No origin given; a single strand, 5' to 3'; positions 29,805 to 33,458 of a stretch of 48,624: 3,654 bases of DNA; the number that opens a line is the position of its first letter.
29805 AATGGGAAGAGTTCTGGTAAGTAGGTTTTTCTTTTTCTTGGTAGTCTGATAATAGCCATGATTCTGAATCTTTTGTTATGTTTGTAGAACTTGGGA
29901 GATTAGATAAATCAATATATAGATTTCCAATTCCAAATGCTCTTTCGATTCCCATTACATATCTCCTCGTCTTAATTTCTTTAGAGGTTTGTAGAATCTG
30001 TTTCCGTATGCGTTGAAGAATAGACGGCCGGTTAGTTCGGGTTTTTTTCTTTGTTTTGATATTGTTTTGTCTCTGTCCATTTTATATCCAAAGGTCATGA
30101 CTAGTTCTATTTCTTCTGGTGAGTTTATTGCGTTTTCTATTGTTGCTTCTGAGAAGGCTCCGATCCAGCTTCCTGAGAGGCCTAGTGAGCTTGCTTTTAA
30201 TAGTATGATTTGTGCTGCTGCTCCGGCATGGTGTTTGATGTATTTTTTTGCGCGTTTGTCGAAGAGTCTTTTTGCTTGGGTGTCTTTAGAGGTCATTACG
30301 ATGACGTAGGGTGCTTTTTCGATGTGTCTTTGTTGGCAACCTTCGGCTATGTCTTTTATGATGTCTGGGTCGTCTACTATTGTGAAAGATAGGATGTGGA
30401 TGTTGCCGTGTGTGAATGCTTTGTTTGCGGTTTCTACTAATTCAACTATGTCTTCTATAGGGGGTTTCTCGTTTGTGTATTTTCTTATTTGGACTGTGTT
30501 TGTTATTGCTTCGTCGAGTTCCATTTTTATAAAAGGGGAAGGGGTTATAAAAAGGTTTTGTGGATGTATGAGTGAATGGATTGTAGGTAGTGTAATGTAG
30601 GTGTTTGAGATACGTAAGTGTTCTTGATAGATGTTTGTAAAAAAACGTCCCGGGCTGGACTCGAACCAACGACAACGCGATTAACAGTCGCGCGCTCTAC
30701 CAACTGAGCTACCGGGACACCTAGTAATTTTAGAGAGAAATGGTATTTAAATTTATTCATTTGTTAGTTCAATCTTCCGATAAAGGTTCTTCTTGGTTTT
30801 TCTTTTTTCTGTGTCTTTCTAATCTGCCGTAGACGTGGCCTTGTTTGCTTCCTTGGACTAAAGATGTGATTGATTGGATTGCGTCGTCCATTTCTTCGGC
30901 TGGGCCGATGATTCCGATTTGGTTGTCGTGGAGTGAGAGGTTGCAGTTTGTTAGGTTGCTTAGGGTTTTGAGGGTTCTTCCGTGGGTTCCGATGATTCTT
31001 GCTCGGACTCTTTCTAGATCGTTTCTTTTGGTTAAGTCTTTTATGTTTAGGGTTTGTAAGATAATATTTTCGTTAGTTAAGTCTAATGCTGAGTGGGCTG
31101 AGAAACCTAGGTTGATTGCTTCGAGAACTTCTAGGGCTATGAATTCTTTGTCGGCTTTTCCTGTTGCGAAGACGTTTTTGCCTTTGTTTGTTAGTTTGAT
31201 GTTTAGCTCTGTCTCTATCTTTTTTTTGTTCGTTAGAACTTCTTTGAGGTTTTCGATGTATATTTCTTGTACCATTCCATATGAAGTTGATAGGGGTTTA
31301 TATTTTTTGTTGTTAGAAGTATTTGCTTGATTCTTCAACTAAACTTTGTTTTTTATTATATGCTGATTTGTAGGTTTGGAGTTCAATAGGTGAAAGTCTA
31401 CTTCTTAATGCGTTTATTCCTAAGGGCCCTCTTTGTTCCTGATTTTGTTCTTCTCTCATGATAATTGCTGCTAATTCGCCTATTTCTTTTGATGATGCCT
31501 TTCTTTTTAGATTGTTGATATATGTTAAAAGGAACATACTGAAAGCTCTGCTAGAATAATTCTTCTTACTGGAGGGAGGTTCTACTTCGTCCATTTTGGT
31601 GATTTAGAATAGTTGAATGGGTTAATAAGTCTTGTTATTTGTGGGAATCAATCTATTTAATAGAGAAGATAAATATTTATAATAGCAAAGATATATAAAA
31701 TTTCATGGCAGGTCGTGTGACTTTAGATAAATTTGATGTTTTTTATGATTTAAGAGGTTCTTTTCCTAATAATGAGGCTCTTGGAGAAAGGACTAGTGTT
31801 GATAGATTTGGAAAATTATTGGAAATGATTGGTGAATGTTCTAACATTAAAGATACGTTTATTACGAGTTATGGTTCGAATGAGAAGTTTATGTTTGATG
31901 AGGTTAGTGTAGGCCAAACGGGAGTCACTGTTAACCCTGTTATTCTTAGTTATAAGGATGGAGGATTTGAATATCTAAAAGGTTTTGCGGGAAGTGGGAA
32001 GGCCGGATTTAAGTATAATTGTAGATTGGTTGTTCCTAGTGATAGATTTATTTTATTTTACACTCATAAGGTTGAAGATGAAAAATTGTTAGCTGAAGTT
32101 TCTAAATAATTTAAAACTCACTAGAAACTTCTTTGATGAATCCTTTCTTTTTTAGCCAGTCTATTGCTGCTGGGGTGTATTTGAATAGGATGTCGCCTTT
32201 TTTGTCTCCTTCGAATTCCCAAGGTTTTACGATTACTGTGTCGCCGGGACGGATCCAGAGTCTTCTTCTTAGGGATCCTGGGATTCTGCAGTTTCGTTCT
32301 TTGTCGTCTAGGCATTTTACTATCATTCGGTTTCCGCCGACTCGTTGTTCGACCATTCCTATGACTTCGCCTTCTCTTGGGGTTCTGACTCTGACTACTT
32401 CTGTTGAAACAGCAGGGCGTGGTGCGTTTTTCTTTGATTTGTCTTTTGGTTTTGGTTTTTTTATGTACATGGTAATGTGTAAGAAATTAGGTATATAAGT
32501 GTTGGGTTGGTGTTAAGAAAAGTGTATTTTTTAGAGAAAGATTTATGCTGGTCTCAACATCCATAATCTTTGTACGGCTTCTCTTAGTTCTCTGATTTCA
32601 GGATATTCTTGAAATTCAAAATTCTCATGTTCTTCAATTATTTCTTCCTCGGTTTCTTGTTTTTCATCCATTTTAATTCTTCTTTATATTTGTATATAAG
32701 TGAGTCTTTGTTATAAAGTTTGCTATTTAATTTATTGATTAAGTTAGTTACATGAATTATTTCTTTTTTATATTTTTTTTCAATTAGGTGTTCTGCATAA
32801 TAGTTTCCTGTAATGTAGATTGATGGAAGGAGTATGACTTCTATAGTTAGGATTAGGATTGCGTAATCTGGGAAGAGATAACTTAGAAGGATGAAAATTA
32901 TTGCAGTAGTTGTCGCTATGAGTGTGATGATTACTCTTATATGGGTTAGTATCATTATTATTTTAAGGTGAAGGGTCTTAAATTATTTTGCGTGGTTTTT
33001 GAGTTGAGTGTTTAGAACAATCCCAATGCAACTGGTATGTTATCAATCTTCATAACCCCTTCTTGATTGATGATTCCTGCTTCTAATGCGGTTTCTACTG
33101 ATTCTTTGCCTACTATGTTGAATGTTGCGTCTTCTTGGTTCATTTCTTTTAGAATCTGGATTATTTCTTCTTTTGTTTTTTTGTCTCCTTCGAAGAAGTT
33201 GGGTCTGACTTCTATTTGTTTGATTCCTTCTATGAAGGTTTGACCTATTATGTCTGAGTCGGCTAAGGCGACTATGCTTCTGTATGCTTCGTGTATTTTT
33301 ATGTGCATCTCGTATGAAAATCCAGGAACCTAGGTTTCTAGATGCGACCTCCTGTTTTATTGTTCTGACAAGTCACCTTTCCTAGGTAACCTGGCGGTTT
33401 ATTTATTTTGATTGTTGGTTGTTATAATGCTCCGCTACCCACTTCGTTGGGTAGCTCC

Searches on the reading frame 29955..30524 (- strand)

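Call 16: search_protein_families(library=pfam, proteins=[window:29955-30524:-])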
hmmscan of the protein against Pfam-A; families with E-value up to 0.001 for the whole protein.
window:29955-30524:- (189 aa): 2 families
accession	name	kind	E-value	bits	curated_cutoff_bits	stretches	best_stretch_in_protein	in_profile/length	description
PF00881.29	Nitroreductase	-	3.9e-18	66.6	23.5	2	62-147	81-167/167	Nitroreductase family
PF14512.11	TM1586_NiRdase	-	7.2e-08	32.7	27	1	3-160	2-143/215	Putative TM nitroreductase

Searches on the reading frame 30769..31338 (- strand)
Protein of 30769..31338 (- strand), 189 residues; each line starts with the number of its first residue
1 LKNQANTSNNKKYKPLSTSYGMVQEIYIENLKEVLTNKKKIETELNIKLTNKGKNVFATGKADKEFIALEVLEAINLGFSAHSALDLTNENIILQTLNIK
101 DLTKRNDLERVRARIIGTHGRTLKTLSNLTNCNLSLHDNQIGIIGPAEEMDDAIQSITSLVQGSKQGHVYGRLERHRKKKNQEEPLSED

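Call 47: search_protein_families(library=pfam, proteins=[window:30769-31338:-], max_evalue=0.01)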
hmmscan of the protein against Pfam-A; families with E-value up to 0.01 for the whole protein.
window:30769-31338:- (189 aa): 4 families
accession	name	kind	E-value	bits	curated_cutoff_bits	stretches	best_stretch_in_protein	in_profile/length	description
PF21800.4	KH_KRR1_2nd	-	2.2e-08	34.4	27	1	97-155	6-65/91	KRR1 small subunit processome component, second KH domain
PF22891.2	KH_PNO1_2nd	-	2.2e-07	31.3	27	1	95-174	3-84/90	Eukaryotic type KH-domain (KH-domain type I) (327.11.2)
PF00013.35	KH_1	-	6.3e-05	23.1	21.5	1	113-158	12-65/66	KH domain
PF22675.2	KH-I_KHDC4-BBP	-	0.0011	19.2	30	1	111-150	7-46/76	KHDC4/BBP-like, KH-domain type I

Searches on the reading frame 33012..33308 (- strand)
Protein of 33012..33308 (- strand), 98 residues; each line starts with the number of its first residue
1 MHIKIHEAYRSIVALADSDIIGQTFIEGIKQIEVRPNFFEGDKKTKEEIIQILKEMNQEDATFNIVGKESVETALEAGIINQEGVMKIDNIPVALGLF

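Call 16: search_protein_families(library=pfam, proteins=[window:33012-33308:-])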
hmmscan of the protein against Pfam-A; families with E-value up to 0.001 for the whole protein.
window:33012-33308:- (98 aa): 1 family
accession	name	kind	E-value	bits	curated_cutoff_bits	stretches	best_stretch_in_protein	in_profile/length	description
PF04242.18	DUF424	-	6.4e-16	58.8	25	1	11-94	8-87/92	Protein of unknown function (DUF424)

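Call 17: find_encoding_contigs(protein=window:33012-33308:-, flank=10000, max_places=10)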
Protein window:33012-33308:- (98 aa): 17 contigs read that carry it; 10 places shown.
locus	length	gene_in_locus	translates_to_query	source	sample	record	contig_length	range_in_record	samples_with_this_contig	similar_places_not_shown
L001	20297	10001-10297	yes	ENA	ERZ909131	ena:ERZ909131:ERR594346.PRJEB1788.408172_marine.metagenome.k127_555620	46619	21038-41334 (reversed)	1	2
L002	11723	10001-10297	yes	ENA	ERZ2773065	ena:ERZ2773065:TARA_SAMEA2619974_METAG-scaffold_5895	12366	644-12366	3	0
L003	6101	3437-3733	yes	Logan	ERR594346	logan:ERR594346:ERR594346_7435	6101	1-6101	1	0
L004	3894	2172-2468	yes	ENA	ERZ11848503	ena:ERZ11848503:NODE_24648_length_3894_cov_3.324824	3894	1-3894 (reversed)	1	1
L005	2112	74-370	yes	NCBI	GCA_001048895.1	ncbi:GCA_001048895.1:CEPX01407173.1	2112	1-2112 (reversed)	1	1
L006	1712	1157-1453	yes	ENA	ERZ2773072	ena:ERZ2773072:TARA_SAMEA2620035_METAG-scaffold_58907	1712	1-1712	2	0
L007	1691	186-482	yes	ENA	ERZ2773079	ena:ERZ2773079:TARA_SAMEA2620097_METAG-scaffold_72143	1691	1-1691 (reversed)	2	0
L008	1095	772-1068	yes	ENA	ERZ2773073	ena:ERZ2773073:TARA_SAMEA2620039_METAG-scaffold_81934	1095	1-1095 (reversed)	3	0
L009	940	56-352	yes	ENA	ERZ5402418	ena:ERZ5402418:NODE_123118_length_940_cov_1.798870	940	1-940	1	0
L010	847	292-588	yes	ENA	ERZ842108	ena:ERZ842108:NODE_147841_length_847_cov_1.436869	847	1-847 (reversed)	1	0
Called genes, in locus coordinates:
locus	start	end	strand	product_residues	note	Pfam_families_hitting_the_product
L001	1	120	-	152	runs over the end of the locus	-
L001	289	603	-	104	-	-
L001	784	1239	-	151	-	-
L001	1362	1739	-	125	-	-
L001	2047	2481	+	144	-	-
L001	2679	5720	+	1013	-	PF14551:MCM_N (weak), PF17207:MCM_OB, PF00493:MCM, PF01078:Mg_chelatase (faint), PF00493:MCM, PF17855:MCM_lid, PF21120:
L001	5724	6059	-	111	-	-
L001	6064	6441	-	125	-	-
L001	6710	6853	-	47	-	-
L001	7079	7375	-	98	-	-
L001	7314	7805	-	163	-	-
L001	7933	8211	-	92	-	-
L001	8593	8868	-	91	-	-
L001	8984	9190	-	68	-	-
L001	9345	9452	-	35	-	-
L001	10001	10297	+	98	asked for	PF04242:DUF424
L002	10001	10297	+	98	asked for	PF04242:DUF424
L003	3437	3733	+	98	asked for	PF04242:DUF424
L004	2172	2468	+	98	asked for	PF04242:DUF424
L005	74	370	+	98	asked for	PF04242:DUF424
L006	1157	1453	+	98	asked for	PF04242:DUF424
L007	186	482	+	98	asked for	PF04242:DUF424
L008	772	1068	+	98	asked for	PF04242:DUF424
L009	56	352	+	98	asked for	PF04242:DUF424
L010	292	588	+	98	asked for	PF04242:DUF424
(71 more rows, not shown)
